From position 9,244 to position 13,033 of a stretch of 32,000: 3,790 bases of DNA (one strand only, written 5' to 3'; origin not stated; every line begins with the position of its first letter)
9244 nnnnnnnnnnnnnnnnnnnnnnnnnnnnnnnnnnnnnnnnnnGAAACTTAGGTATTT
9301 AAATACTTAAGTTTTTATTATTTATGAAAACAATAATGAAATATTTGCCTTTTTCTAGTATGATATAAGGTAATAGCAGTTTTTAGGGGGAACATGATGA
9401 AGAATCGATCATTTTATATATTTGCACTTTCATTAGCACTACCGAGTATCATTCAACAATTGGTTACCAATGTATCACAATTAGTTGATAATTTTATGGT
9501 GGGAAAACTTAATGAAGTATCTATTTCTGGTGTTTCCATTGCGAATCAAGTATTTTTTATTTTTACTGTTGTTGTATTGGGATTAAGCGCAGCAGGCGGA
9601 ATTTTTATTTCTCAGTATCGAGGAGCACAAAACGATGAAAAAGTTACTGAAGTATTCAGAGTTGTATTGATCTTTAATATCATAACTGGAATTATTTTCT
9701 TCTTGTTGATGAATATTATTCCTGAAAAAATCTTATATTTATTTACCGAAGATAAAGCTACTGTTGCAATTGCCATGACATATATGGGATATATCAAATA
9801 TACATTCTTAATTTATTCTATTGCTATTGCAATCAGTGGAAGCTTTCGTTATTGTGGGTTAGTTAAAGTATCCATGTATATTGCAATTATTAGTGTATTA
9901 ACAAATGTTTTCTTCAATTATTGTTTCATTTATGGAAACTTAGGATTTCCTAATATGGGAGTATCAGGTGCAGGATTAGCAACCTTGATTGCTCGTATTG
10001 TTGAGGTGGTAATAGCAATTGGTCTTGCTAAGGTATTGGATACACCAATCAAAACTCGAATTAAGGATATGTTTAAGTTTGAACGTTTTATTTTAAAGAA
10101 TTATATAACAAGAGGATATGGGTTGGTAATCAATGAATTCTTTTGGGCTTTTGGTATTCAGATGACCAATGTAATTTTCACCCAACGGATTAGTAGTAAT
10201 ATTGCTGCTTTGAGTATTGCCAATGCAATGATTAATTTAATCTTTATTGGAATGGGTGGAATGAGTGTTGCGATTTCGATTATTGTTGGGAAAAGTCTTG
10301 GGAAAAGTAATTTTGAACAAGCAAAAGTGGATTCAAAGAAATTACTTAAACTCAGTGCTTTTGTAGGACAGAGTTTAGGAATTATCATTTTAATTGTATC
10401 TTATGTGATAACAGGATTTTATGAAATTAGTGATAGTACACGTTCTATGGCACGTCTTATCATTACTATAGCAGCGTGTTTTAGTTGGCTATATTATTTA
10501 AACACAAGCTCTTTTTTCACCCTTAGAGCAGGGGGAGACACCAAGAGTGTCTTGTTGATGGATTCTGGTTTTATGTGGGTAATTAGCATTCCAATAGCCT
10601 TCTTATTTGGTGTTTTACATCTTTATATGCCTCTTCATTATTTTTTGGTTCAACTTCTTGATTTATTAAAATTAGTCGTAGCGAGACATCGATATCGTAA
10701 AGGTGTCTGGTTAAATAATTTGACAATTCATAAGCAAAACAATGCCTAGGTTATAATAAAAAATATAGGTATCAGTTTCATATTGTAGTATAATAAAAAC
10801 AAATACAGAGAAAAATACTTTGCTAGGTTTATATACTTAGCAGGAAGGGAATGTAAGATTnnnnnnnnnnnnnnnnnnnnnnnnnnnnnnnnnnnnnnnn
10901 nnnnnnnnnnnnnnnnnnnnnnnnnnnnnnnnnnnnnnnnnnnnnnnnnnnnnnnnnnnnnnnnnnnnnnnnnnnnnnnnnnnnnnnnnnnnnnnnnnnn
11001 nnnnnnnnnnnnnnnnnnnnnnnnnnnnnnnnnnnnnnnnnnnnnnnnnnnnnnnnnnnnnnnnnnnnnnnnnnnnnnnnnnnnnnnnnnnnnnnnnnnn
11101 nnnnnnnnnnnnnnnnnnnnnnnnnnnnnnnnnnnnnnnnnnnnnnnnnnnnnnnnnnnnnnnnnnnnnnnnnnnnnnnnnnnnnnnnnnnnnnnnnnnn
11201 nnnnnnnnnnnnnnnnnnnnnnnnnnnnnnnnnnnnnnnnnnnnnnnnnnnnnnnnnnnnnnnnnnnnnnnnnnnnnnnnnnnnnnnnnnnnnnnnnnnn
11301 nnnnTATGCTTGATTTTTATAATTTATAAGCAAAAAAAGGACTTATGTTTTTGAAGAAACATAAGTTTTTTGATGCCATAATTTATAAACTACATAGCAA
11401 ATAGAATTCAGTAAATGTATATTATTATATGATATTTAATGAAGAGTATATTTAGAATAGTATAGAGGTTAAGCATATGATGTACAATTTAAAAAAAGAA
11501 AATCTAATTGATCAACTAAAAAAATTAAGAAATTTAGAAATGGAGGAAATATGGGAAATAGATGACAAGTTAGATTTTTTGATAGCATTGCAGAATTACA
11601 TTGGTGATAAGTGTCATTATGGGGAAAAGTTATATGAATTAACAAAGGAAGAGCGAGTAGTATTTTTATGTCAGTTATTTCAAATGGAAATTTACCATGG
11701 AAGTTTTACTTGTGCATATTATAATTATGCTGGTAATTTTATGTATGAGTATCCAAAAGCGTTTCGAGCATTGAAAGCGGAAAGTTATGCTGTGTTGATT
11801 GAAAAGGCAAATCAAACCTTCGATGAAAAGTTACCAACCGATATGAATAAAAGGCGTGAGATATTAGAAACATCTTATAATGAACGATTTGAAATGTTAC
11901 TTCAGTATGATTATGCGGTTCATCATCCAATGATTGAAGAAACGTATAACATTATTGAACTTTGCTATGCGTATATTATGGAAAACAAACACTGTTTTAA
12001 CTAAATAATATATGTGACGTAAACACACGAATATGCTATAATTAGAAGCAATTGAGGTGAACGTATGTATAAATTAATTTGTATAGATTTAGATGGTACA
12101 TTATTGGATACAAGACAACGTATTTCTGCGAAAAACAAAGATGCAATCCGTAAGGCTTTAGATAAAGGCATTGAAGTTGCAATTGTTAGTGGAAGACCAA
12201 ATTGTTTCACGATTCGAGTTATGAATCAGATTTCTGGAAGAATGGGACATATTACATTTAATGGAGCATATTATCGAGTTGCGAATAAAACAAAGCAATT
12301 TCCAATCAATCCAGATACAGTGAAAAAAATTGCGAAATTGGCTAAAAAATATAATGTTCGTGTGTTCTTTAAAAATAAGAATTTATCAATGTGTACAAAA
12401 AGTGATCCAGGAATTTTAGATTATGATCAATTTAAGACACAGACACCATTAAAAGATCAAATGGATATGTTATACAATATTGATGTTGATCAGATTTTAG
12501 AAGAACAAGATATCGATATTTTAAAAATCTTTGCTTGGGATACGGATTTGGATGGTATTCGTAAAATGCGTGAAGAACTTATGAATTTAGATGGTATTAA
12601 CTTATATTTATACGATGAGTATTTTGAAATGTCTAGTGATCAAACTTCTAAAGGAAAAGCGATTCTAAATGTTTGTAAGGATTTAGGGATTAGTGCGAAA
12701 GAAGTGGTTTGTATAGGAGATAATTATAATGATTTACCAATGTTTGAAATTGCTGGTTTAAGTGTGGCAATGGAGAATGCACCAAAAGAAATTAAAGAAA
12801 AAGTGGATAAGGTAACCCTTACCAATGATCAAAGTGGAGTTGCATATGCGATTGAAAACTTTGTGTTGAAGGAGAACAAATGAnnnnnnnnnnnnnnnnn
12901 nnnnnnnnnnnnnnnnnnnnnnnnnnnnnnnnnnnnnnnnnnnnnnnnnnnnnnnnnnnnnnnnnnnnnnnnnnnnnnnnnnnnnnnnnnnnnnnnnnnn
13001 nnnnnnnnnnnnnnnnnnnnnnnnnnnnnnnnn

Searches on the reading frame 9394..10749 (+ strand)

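Call 74: search_protein_families(library=pfam, proteins=[window:9394-10749:+])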
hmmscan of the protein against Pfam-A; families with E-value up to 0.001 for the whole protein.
window:9394-10749:+ (451 aa): 1 family
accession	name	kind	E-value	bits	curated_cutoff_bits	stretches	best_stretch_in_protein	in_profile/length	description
PF01554.23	MatE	-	1.8e-44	151.7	24.9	2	17-176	1-160/161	MatE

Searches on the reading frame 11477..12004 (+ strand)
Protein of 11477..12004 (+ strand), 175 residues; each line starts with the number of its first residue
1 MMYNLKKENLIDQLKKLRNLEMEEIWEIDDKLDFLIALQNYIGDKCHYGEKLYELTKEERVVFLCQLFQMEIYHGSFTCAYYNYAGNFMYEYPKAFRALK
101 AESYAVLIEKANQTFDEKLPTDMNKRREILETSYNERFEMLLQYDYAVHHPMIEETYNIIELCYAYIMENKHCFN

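Call 74: search_protein_families(library=pfam, proteins=[window:11477-12004:+])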
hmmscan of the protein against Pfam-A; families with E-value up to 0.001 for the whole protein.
window:11477-12004:+ (175 aa): 1 family
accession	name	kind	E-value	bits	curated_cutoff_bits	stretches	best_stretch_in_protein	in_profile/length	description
PF14300.12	DMP19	-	1e-12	49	25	1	54-169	2-111/112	DMP19-like protein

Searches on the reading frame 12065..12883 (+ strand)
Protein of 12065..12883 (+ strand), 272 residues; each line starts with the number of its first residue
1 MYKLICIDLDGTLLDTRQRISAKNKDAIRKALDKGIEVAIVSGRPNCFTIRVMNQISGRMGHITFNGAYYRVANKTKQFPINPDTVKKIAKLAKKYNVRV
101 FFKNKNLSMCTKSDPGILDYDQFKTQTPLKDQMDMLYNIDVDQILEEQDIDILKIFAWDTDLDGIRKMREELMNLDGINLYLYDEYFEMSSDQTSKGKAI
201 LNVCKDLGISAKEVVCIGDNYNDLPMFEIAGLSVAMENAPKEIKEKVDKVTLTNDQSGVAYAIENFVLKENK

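Call 75: search_protein_families(library=pfam, proteins=[window:12065-12883:+])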
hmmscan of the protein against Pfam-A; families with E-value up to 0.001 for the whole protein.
window:12065-12883:+ (272 aa): 6 families
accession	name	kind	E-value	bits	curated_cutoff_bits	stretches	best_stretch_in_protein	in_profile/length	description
PF08282.18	Hydrolase_3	-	5.8e-55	187.2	20.9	1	5-263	1-255/255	haloacid dehalogenase-like hydrolase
PF00702.32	Hydrolase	-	1.2e-11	45.9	26.4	1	2-231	1-191/191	haloacid dehalogenase-like hydrolase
PF05116.19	S6PP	-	3.5e-08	33.8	20.3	1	181-245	151-215/247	Sucrose-6F-phosphate phosphohydrolase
PF02358.22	Trehalose_PPase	-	7.4e-07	29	27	0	170-231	139-204/235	Trehalose-phosphatase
PF13419.12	HAD_2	-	2e-06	28.5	23.8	0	190-235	127-176/178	Haloacid dehalogenase-like hydrolase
PF12710.13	HAD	-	0.00032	21.6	27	0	206-228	161-189/189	haloacid dehalogenase-like hydrolase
